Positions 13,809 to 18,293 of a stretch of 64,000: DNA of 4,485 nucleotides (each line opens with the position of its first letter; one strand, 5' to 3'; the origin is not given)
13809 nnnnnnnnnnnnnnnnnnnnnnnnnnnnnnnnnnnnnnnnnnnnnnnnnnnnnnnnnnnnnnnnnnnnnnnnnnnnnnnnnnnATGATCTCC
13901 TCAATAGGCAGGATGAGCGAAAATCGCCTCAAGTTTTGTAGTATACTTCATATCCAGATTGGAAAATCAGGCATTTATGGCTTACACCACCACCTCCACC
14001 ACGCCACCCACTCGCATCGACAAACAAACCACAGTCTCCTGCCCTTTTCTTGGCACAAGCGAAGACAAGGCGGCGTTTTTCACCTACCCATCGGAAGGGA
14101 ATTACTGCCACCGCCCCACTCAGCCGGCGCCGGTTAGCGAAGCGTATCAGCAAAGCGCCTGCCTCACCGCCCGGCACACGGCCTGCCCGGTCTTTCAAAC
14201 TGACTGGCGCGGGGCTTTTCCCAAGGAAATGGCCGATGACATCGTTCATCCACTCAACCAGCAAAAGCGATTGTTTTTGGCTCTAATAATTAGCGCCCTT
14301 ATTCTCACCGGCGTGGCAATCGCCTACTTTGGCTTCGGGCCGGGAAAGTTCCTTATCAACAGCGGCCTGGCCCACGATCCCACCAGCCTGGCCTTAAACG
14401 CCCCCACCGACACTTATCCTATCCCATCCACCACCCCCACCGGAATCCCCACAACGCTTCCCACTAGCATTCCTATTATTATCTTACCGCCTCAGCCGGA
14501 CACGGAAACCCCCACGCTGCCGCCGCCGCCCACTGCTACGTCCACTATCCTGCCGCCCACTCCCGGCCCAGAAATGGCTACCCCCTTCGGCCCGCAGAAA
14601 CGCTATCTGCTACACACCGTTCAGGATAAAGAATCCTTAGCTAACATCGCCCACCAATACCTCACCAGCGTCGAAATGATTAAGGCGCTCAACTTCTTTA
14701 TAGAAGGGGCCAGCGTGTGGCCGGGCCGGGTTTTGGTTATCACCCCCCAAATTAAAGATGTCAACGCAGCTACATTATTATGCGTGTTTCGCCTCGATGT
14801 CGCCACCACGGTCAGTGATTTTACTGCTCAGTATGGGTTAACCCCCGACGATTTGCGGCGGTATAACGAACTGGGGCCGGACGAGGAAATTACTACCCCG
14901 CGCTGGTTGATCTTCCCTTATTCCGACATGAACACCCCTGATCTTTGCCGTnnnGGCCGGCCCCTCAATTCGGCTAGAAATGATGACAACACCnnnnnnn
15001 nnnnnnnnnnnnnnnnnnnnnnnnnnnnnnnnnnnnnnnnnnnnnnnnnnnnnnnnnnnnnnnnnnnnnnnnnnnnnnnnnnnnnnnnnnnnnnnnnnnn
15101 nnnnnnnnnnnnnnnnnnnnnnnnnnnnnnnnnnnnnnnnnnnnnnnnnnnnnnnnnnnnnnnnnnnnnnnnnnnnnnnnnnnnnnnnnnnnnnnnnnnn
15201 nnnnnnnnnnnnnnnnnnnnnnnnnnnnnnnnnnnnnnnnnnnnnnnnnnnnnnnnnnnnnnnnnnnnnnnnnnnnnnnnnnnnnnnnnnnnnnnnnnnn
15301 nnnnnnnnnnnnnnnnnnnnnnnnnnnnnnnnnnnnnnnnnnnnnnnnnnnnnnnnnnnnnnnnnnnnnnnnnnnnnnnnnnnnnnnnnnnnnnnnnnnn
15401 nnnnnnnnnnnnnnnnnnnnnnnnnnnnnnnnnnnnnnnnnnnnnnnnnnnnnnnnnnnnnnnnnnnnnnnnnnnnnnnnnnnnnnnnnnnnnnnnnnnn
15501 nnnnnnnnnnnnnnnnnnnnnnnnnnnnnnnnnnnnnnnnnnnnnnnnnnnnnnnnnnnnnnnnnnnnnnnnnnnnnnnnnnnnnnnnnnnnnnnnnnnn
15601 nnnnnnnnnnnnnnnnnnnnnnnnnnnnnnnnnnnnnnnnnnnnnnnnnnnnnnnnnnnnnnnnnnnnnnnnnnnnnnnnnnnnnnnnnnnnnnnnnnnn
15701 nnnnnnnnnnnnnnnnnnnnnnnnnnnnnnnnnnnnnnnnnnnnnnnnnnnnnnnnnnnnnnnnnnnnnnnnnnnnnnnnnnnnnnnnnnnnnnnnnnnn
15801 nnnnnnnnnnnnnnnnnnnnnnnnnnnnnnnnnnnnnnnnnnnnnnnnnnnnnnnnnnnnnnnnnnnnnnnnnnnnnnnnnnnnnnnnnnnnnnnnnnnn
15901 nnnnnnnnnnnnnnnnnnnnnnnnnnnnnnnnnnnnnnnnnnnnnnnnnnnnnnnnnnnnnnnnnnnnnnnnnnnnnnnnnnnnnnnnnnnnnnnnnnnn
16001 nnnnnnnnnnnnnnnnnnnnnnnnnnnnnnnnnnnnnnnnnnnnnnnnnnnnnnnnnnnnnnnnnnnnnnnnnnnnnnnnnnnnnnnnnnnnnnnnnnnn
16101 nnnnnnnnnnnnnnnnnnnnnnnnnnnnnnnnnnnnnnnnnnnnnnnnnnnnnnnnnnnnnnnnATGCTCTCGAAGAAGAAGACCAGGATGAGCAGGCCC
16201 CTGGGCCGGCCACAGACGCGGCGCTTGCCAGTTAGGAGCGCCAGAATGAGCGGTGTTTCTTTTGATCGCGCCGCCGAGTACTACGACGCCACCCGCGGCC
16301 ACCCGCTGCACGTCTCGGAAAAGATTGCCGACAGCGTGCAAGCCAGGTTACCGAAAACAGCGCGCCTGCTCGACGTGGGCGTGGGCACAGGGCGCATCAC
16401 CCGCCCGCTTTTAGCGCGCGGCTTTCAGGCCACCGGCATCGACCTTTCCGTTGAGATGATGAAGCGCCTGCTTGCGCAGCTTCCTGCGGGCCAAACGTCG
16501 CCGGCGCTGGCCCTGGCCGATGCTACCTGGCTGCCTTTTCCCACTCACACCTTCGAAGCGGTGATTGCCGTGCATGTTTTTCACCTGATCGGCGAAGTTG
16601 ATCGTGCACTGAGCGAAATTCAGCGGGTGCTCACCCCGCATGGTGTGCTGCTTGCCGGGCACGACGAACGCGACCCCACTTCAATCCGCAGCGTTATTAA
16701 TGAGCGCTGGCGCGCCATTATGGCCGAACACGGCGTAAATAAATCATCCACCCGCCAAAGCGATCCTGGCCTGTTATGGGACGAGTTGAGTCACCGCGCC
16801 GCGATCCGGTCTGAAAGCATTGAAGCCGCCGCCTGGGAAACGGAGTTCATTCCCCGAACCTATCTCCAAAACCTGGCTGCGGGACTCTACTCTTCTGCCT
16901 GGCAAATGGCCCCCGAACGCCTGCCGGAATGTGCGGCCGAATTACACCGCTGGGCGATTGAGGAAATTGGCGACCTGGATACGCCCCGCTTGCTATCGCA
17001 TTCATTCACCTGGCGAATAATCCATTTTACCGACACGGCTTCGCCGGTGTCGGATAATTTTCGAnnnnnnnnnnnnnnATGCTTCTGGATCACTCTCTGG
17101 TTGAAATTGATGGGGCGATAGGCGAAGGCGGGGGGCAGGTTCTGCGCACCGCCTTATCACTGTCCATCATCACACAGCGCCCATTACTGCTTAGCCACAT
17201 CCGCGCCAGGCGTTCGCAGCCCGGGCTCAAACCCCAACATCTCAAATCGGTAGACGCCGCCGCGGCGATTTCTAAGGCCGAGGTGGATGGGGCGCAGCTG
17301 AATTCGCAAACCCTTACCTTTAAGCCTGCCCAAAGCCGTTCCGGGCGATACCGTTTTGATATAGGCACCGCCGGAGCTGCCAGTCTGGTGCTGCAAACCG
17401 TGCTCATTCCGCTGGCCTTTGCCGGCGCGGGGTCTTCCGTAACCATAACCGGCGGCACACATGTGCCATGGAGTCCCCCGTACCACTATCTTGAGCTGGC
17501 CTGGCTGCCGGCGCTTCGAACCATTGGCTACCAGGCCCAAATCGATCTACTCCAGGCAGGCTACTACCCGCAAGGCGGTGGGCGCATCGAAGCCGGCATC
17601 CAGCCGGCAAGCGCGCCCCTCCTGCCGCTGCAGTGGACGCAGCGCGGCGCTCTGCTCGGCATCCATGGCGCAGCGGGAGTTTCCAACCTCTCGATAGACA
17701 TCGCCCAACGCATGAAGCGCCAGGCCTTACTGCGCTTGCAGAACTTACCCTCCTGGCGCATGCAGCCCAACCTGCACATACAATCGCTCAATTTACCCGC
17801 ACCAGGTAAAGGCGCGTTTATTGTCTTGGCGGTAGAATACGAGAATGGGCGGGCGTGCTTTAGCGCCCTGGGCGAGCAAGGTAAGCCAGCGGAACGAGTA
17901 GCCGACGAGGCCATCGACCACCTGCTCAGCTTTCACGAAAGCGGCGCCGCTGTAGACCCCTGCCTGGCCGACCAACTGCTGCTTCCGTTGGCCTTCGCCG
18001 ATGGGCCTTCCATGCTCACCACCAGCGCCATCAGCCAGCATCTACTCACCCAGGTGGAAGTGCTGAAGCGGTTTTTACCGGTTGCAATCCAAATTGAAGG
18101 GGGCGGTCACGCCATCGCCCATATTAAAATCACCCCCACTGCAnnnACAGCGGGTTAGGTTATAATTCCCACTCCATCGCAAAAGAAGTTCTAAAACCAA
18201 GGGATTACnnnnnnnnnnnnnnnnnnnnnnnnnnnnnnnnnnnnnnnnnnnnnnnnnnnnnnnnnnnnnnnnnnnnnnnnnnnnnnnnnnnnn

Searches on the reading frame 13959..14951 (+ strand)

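Call 59: search_protein_families(library=pfam, proteins=[window:13959-14951:+], max_evalue=0.0001)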
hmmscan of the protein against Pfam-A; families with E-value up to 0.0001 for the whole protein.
window:13959-14951:+ (331 aa): 1 family
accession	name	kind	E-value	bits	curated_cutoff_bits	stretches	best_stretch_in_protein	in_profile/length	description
PF01476.26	LysM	-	6.6e-09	36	20.9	1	219-262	1-43/43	LysM domain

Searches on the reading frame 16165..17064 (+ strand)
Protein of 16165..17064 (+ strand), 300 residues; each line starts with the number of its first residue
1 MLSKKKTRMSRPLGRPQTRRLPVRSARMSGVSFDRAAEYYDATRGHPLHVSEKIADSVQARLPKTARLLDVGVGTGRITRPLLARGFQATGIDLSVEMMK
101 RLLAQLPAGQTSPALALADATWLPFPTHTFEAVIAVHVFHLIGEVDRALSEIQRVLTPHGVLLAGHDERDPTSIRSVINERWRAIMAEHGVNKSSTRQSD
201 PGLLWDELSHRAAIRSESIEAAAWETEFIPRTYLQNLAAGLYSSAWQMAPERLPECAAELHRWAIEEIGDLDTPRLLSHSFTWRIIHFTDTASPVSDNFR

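Call 59: search_protein_families(library=pfam, proteins=[window:16165-17064:+], max_evalue=0.0001)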
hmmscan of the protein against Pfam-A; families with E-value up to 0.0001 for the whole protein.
window:16165-17064:+ (300 aa): 5 families
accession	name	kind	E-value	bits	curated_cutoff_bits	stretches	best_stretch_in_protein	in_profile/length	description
PF08241.18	Methyltransf_11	-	1e-20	74.6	21.2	1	69-163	1-94/95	Methyltransferase domain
PF13649.12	Methyltransf_25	-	2.3e-17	63.9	27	1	69-160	2-97/97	Methyltransferase domain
PF08242.18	Methyltransf_12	-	1.3e-13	51.9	30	1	69-162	1-98/98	Methyltransferase domain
PF13489.12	Methyltransf_23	-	4.2e-12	46.5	27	1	50-189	5-141/164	Methyltransferase domain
PF13847.12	Methyltransf_31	-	1e-07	32.2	27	1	65-165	4-110/145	Methyltransferase domain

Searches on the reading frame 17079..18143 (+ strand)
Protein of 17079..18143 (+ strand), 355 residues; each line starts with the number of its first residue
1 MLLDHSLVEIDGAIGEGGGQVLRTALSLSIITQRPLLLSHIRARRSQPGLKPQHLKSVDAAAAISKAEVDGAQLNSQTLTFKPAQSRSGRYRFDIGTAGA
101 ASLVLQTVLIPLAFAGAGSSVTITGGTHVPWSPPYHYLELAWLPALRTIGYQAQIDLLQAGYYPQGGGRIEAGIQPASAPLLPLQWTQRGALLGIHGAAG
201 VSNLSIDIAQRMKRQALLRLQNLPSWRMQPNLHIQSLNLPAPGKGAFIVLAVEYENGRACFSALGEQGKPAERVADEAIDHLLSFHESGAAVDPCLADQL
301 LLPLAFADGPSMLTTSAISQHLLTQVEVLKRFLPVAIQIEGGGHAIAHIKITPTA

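Call 59: search_protein_families(library=pfam, proteins=[window:17079-18143:+], max_evalue=0.0001)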
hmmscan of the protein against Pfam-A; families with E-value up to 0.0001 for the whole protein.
window:17079-18143:+ (355 aa): 2 families
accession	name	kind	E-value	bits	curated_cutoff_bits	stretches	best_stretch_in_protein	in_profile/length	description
PF01137.26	RTC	-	6.4e-76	254.8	27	1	14-339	1-221/221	RNA 3'-terminal phosphate cyclase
PF05189.18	RTC_insert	-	4.2e-18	66.1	23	1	187-286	1-101/102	RNA 3'-terminal phosphate cyclase (RTC), insert domain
